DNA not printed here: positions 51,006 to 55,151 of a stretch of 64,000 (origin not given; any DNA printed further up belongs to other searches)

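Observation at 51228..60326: Compact two-gene polyketide locus with an FkbH-type glycolytic-starter loading module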

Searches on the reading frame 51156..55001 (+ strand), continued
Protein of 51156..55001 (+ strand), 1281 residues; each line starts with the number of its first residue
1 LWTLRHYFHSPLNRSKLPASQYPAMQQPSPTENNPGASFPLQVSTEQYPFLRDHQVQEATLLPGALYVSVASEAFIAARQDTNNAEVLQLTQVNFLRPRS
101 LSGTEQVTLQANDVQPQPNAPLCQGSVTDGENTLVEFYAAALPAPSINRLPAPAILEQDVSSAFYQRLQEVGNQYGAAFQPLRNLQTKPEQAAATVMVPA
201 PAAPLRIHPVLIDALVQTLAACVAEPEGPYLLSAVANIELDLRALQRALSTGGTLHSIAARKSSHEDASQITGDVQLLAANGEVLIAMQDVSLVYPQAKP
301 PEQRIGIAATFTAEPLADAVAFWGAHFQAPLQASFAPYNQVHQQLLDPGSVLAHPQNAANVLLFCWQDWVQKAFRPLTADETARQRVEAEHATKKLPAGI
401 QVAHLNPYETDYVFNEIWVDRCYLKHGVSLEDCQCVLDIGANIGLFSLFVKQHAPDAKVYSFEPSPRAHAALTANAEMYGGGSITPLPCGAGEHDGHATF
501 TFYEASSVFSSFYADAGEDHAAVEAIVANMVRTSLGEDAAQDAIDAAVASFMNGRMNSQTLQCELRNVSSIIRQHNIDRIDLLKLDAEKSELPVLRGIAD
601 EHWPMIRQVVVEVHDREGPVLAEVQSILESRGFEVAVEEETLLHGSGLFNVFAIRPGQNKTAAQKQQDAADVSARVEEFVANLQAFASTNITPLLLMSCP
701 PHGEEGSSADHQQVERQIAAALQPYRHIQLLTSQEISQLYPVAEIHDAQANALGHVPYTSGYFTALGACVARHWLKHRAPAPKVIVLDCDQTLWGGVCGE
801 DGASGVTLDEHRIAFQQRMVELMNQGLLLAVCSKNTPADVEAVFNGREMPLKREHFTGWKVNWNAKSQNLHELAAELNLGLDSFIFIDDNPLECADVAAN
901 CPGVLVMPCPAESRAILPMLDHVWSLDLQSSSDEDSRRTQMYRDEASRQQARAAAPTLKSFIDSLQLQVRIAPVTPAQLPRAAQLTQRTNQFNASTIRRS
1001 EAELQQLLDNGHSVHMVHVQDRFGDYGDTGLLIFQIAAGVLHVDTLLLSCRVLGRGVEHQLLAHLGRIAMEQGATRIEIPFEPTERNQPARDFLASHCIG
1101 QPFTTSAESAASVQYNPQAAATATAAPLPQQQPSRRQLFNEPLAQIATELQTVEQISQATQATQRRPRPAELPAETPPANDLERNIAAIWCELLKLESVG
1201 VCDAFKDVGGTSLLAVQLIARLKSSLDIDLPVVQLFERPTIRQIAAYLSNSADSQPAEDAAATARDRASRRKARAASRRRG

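Call 87: find_encoding_contigs(protein=P0006, flank=10000, max_places=1)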
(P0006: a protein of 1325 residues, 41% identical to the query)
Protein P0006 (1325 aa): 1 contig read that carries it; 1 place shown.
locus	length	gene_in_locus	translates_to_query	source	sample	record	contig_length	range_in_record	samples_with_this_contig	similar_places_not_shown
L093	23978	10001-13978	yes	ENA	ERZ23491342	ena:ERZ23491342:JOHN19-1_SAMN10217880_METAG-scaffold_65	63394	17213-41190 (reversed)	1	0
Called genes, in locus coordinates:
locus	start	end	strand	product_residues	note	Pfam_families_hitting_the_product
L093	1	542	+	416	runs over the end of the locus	PF00535:Glycos_transf_2, PF10111:Glyco_tranf_2_2, PF13641:Glyco_tranf_2_3, PF07719:TPR_2 (faint)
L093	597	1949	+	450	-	PF13439:Glyco_transf_4, PF20706:GT4-conflict (weak), PF00534:Glycos_transf_1, PF13692:Glyco_trans_1_4, PF13524:Glyco_trans_1_2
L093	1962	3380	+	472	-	PF03062:MBOAT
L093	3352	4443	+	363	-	PF27429:LB_356 (faint)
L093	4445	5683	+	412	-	PF13439:Glyco_transf_4, PF13579:Glyco_trans_4_4 (weak), PF00534:Glycos_transf_1, PF13692:Glyco_trans_1_4, PF13524:Glyco_trans_1_2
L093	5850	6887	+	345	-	PF00106:adh_short (faint), PF01073:3Beta_HSD, PF01370:Epimerase, PF02719:Polysacc_synt_2, PF04321:RmlD_sub_bind, PF07993:NAD_binding_4, PF08659:KR (faint), PF16363:GDP_Man_Dehyd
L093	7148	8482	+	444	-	PF00534:Glycos_transf_1 (weak), PF13692:Glyco_trans_1_4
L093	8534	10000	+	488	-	PF04932:Wzy_C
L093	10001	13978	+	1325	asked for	PF21089:PKS_DH_N, PF14765:PS-DH, PF05050:Methyltransf_21, PF00550:PP-binding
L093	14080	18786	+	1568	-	PF00109:ketoacyl-synt, PF02801:Ketoacyl-synt_C, PF16197:KAsynt_C_assoc, PF22336:RhiE-like_linker, PF22621:CurL-like_PKS_C, PF00698:Acyl_transf_1, PF21394:Beta-ketacyl_N, PF08659:KR, +3 more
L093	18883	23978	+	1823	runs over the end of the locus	PF00668:Condensation, PF00501:AMP-binding, PF08241:Methyltransf_11, PF08242:Methyltransf_12, PF13489:Methyltransf_23 (weak), PF13649:Methyltransf_25, PF00550:PP-binding, PF00975:Thioesterase, +2 more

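Call 88: find_encoding_contigs(protein=P0022, flank=10000, max_places=1)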
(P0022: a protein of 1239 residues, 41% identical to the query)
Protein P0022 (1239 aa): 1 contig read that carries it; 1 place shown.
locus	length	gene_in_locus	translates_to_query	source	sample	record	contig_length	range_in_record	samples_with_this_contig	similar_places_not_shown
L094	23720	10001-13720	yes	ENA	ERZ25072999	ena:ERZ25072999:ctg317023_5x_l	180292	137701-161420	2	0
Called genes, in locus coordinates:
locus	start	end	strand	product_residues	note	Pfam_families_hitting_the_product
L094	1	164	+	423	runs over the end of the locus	PF11258:DUF3048, PF17479:DUF3048_C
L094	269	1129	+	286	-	PF01557:FAA_hydrolase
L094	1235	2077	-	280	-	PF13495:Phage_int_SAM_4, PF00589:Phage_integrase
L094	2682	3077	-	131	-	PF13657:Couple_hipA (weak)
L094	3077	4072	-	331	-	PF07804:HipA_C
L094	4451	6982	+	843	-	PF13191:AAA_16 (weak), PF13401:AAA_22, PF07719:TPR_2 (faint), PF17874:TPR_MalT (weak), PF13424:TPR_12 (weak), PF00196:GerE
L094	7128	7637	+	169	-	PF11716:MDMPI_N (weak), PF12867:DinB_2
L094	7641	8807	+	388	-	PF02771:Acyl-CoA_dh_N, PF02770:Acyl-CoA_dh_M, PF00441:Acyl-CoA_dh_1, PF08028:Acyl-CoA_dh_2 (weak)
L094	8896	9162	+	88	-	PF02597:ThiS (weak)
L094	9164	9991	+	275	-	-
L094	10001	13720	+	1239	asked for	PF21089:PKS_DH_N, PF14765:PS-DH, PF05050:Methyltransf_21, PF00550:PP-binding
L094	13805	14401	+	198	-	PF12867:DinB_2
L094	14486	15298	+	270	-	PF02585:PIG-L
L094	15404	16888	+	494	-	PF00282:Pyridoxal_deC, PF00266:Aminotran_5 (weak)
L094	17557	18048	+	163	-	PF00293:NUDIX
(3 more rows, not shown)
